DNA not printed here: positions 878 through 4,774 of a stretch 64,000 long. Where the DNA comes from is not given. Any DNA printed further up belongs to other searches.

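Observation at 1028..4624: ECF sigma factor covalently fused to a membrane anchor, a large periplasmic region and a TlpA-type thioredoxin domain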

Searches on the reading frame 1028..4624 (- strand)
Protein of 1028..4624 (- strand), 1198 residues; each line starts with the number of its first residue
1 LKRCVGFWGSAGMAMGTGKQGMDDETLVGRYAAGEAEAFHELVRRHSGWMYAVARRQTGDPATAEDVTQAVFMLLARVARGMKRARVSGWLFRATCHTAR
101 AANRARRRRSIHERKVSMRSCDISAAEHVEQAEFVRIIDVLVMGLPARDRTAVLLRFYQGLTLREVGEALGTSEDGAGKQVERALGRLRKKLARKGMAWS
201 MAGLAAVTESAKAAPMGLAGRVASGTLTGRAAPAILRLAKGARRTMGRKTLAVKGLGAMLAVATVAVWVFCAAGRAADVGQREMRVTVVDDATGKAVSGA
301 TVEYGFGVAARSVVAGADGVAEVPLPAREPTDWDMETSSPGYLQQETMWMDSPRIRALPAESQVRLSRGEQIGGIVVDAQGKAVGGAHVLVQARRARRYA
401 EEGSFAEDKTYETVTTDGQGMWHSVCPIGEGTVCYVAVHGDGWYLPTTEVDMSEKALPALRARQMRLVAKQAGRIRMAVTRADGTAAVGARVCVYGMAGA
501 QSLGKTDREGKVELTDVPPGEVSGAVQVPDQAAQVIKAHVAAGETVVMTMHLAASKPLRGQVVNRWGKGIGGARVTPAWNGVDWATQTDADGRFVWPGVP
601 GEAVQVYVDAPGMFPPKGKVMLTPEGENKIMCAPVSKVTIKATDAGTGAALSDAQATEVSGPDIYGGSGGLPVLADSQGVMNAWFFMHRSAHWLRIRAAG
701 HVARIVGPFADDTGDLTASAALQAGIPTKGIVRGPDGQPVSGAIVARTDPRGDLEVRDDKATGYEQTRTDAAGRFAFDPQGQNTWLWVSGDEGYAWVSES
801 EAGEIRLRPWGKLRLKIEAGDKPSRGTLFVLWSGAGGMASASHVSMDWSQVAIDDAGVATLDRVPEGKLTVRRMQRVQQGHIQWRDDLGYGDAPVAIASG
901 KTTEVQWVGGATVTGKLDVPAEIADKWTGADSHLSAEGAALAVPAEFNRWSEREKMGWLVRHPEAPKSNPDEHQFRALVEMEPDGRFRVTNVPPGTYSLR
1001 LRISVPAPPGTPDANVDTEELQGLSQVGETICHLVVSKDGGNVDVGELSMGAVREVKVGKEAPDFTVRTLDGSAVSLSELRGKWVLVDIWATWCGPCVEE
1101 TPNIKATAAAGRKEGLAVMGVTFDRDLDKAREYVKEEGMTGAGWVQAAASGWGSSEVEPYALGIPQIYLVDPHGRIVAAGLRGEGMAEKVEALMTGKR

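Call 3: search_protein_families(library=pfam, proteins=[window:1028-4624:-], max_evalue=0.1)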
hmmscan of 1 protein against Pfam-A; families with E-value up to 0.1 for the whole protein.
window:1028-4624:- (1198 aa): 18 families
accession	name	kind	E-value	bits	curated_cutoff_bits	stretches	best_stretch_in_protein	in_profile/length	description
PF13620.12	CarboxypepD_reg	-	9.6e-32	109.6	32.3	4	558-625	2-72/82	Carboxypeptidase regulatory-like domain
PF08534.16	Redoxin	-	1.7e-16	60.7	26.6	1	1057-1183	1-135/148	Redoxin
PF00578.27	AhpC-TSA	-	2.3e-15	57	26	1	1058-1177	1-122/124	AhpC/TSA family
PF04545.22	Sigma70_r4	-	2.3e-08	33.9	24.1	1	144-190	4-50/50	Sigma-70, region 4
PF08281.18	Sigma70_r4_2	-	3.6e-08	33.4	25.7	1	138-188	4-54/54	Sigma-70, region 4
PF04542.20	Sigma70_r2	-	6.4e-07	29.5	24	1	42-108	1-70/71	Sigma-70 region 2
PF13715.12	CarbopepD_reg_2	-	2e-05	25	32.2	0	559-623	2-65/88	CarboxypepD_reg-like domain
PF00085.26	Thioredoxin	-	0.00011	22.6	23.5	1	1083-1131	19-66/103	Thioredoxin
PF09430.16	EMC7_beta-sandw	-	0.00078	20.1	26.6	0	972-1002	18-46/122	ER membrane protein complex subunit 7, beta-sandwich domain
PF20598.4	DUF6795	-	0.0011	19.7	27.4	0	736-780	8-46/103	Domain of unknown function (DUF6795)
PF14686.12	fn3_3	-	0.0011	19.1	24.4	0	972-999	24-49/75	Polysaccharide lyase family 4, domain II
PF13905.12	Thioredoxin_8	-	0.0013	19.5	27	1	1082-1176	1-94/94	Thioredoxin-like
PF24107.1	DUF7382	-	0.0021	18.3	27.4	0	279-307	17-44/65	Domain of unknown function (DUF7382)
PF16371.11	MetallophosN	-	0.006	17.2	35.6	0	763-798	18-53/77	N terminal of Calcineurin-like phosphoesterase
PF17802.7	SpaA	-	0.016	15.8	23.1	0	982-1000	39-57/91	Prealbumin-like fold domain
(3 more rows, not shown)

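Call 4: search_protein_families(library=ncbifam, proteins=[window:1028-4624:-], max_evalue=0.1)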
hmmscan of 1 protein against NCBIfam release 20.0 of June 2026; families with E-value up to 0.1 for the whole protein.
window:1028-4624:- (1198 aa): 89 families (the best 25 are shown)
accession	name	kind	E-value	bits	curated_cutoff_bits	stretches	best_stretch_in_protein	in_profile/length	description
NF004113.0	PRK05602.1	equivalog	2e-23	83.1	208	1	19-196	27-205/211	RNA polymerase sigma factor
NF009176.0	PRK12524.1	equivalog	3.2e-23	82.5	264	1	20-173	9-165/196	RNA polymerase sigma factor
NF009166.1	PRK12513.1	equivalog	3.7e-22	79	206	1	21-195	6-189/193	RNA polymerase sigma factor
TIGR02937.1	sigma70-ECF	superfamily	4e-22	78.6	42.9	1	37-192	1-165/165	sigma-70 family RNA polymerase sigma factor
TIGR02983.1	SigE-fam_strep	subfamily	3.6e-19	69.2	141.55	1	34-193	3-159/162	SigE family RNA polymerase sigma factor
NF002854.0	PRK03147.1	subfamily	2e-17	63.6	170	1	1055-1194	35-169/176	thiol-disulfide oxidoreductase ResA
NF047696.1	ThlDiSintTplARhiz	equivalog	2.9e-17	63.2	230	1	1052-1178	67-195/219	thiol:disulfide interchange protein TlpA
TIGR02985.1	Sig70_bacteroi1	subfamily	1.1e-16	61.5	126.4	1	37-192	1-162/162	RNA polymerase sigma-70 factor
NF007225.0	PRK09643.1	equivalog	1.4e-16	60.8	190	1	16-194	6-184/204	RNA polymerase sigma factor SigM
NF009168.0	PRK12515.1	subfamily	1.9e-16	60.1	236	1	20-196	5-183/189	RNA polymerase sigma factor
NF009172.0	PRK12519.1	subfamily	2.5e-15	56.5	222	1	20-193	12-190/194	RNA polymerase sigma factor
NF007216.0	PRK09638.1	equivalog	3.8e-15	56.1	194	1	22-196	3-178/180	RNA polymerase sigma factor SigY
NF007228.0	PRK09646.1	subfamily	9e-15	54.8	226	1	19-192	12-190/194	ECF RNA polymerase sigma factor SigK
NF058625.1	sigma_PG0214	equivalog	7.2e-14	51.8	130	1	36-194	3-163/170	GFO_1088 family ECF-type sigma factor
NF008888.0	PRK11922.1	equivalog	9.3e-14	51.6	204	1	20-195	13-199/231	RNA polymerase sigma factor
TIGR00385.1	dsbE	subfamily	4.9e-12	45.8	123.15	1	1057-1177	35-151/173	DsbE family thiol:disulfide interchange protein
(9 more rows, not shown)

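Call 5: find_homologous_proteins(query=window:1028-4624:-, max_evalue=0.00001)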
Query window:1028-4624:- (1198 aa): 25 proteins with E <= 0.00001 among 8000 candidates.
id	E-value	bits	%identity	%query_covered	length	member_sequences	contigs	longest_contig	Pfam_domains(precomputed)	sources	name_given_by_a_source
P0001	0.0e+0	2637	100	98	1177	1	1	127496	PF08534.17,PF04545.23,PF04542.21,PF00578.28,PF13620.13,PF08281.19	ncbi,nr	ncbi:MAG TPA: sigma-70 family RNA polymerase sigma factor [Phycisphaerae bacterium]|nr:sigma-70 fami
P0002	0.0e+0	2361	89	99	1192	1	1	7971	PF13715.13,PF08534.17,PF04545.23,PF04542.21,PF00578.28,PF13620.13,PF08281.19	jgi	jgi:RNA polymerase sigma factor (sigma-70 family)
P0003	1.7e-58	217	26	82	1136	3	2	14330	PF10670.16,PF13715.13,PF25020.2,PF02369.23,PF20598.5,PF15976.12,PF04545.23,PF04542.21,PF00775.28,PF13620.13,PF08281.19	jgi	-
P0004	4.0e-37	146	31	31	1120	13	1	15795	PF10670.16,PF13715.13,PF20598.5,PF04545.23,PF04542.21,PF13620.13,PF08281.19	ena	-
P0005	2.0e-34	137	27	51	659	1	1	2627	PF13715.13,PF17789.8,PF25020.2,PF02369.23,PF20598.5,PF15976.12,PF04545.23,PF04542.21,PF00775.28,PF13620.13,PF08281.19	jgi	jgi:RNA polymerase sigma factor (sigma-70 family)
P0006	4.0e-33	133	29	51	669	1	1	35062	PF13715.13,PF02369.23,PF15976.12,PF04545.23,PF04542.21,PF13620.13,PF08281.19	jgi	jgi:RNA polymerase sigma factor (sigma-70 family)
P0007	1.5e-32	131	42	17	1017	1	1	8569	PF13715.13,PF04545.23,PF04542.21,PF00775.28,PF13620.13,PF08281.19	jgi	jgi:RNA polymerase sigma factor (sigma-70 family)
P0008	2.4e-32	130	42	15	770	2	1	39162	PF13517.13,PF07638.18,PF04545.23,PF04542.21,PF08281.19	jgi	-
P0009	1.7e-31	127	29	49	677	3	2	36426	PF13715.13,PF25020.2,PF02369.23,PF20598.5,PF15976.12,PF04545.23,PF04542.21,PF00775.28,PF13620.13,PF08281.19,PF24107.2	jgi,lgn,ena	-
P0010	7.6e-30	122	41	18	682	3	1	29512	PF04545.23,PF04542.21,PF08281.19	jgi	jgi:RNA polymerase sigma factor (sigma-70 family)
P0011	6.6e-20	89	35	20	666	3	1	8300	PF04545.23,PF04542.21,PF08281.19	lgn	-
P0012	1.7e-17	81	37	17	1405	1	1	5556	PF07714.24,PF00069.32,PF03109.23,PF04545.23,PF12799.14,PF04542.21,PF08281.19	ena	-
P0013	7.6e-15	72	38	14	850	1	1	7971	PF13384.13,PF13606.13,PF13857.13,PF04545.23,PF12796.14,PF00023.37,PF04542.21,PF13637.13,PF08281.19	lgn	-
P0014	7.2e-14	69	32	22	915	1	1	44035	PF25168.2,PF23586.3,PF13360.14,PF24105.2,PF24805.2,PF25048.2,PF23342.2,PF24817.2,PF23393.3,PF23389.2,PF24797.2,PF20426.5,PF25460.2,PF00400.39,PF23414.2,PF23410.5,PF25174.2,PF24814.2,PF23381.2,PF25173.2,PF25171.2,PF12894.14,PF25175.2,PF04542.21,PF24796.2,PF08281.19,PF07676.19,PF24780.2,PF23409.2,PF24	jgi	jgi:RNA polymerase sigma factor (sigma-70 family)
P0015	3.9e-13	67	35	15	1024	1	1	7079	PF25168.2,PF24105.2,PF24805.2,PF23342.2,PF24817.2,PF23393.3,PF20426.5,PF25460.2,PF00400.39,PF23414.2,PF25174.2,PF24814.2,PF23381.2,PF25173.2,PF25171.2,PF12894.14,PF25175.2,PF04542.21,PF24796.2,PF08281.19,PF07676.19,PF24780.2,PF23409.2,PF25172.2,PF26549.1,PF24782.3,PF25391.2,PF23869.2,PF24807.2,PF250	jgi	jgi:RNA polymerase sigma factor (sigma-70 family)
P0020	4.3e-8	50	32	16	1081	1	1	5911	PF23769.2,PF23586.3,PF25048.2,PF23342.2,PF23411.2,PF23393.3,PF23609.2,PF24797.2,PF15492.13,PF20426.5,PF25460.2,PF11715.17,PF23749.2,PF25178.1,PF23775.2,PF25173.2,PF23383.2,PF25171.2,PF12894.14,PF21031.3,PF24780.2,PF23761.2,PF25172.2,PF24782.3,PF25047.1,PF26550.2,PF23756.2,PF23098.2,PF25168.2,PF24105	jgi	jgi:RNA polymerase sigma factor (sigma-70 family)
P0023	6.5e-7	46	33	15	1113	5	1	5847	PF25168.2,PF13360.14,PF24105.2,PF24805.2,PF23342.2,PF24817.2,PF23393.3,PF20426.5,PF07638.18,PF25460.2,PF00400.39,PF23414.2,PF23410.5,PF25174.2,PF24814.2,PF23381.2,PF25173.2,PF25171.2,PF12894.14,PF25175.2,PF04542.21,PF24796.2,PF08281.19,PF07676.19,PF24780.2,PF23409.2,PF25172.2,PF24782.3,PF16529.12,PF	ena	-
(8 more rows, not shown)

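Call 30: find_encoding_contigs(protein=P0002, flank=10000, max_places=4)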
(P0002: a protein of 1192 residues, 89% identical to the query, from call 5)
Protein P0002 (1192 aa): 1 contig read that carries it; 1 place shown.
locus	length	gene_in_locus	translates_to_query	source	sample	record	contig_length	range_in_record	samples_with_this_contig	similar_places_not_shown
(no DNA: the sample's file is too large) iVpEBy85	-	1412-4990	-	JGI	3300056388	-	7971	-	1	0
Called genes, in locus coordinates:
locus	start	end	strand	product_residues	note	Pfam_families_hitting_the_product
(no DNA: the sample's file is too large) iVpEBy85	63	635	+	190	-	PF02801:Ketoacyl-synt_C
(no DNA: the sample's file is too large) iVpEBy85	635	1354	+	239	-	PF13723:Ketoacyl-synt_2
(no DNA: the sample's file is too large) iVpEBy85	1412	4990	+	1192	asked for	PF04542:Sigma70_r2 (weak), PF04545:Sigma70_r4, PF08281:Sigma70_r4_2, PF13715:CarbopepD_reg_2 (faint), PF13620:CarboxypepD_reg (weak), PF00578:AhpC-TSA, PF08534:Redoxin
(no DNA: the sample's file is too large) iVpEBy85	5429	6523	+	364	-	PF07724:AAA_2, PF07728:AAA_5 (faint), PF13401:AAA_22 (faint), PF00004:AAA, PF10431:ClpB_D2-small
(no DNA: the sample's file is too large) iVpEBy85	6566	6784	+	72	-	-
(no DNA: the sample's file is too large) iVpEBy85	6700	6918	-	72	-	-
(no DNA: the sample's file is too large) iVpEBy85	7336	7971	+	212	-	?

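Call 33: find_related_loci(query=window:1028-4624:-, collection=genome_contigs, flank=10000)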
Query window:1028-4624:- (1198 aa) in genome_contigs; peptide patterns used: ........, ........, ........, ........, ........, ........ (x = any residue, [..] = any of these).
10 stretches matched a pattern; 1 encode a relative of the query (tblastn E <= 1e-3); 1 distinct loci.
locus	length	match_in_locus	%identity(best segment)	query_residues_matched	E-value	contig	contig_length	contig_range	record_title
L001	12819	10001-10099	52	1055-1087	9e-5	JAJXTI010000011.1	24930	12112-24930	MAG: bacterium isolate BP4.bin41 NODE_2075_length_24930_cov_1.296254, whole genome shotgun sequence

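Call 40: search_protein_representatives(protein=window:1028-4624:-)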
Query: 1198 residues. Proteins with E-value up to 0.001 (for the whole library): 154635; up to 1e-10: 40353; up to 1e-30: 1271. The best 150 are listed.
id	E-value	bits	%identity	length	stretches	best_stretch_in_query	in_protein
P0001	0.0e+00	2637.1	100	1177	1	22-1198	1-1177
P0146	6.9e-93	329.0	28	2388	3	278-1180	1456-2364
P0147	2.1e-87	310.9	30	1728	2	258-1191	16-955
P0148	1.2e-84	301.7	30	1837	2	317-1191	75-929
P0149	7.0e-84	299.2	29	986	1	256-1192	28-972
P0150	8.5e-82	292.3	31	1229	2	213-1190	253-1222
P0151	8.4e-81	289.0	30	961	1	259-1191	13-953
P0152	2.8e-79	284.0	31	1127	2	291-1190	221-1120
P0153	6.1e-75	269.6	31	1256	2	284-1191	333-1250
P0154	4.6e-74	266.7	28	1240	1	345-1191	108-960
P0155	1.3e-73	265.2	26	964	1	260-1194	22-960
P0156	5.3e-72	259.9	30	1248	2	281-1091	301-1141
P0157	6.6e-71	256.3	30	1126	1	281-1192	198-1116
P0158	7.5e-71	256.1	28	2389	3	283-1191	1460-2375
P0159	3.1e-70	254.0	31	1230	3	955-1192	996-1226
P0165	2.6e-68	247.7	29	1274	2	292-1190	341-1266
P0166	2.6e-68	247.6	29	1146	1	281-1190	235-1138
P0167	9.3e-68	245.8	28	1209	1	290-1191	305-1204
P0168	1.7e-67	244.9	31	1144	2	358-1196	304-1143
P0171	1.4e-66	241.9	29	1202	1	27-1182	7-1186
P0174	1.7e-65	238.4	27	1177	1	281-1190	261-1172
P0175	2.8e-65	237.6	30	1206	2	20-921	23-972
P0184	6.9e-64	233.0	31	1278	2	284-1191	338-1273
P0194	7.6e-62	226.2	31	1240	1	20-1190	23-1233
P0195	1.1e-61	225.8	27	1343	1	277-1190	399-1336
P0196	1.9e-61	224.9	31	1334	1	286-1194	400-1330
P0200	1.5e-60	221.9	30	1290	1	15-1193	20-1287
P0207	3.2e-59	217.5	28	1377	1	269-1189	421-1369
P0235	3.5e-55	204.2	28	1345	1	284-1191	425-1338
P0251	1.4e-53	198.9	30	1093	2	312-1007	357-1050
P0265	1.7e-52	195.2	30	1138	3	23-219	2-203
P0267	2.4e-52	194.8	29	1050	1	24-1048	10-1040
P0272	4.2e-52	194.0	42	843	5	1051-1120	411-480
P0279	8.3e-52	193.0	28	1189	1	284-1191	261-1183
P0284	1.8e-51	191.9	26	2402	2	289-1192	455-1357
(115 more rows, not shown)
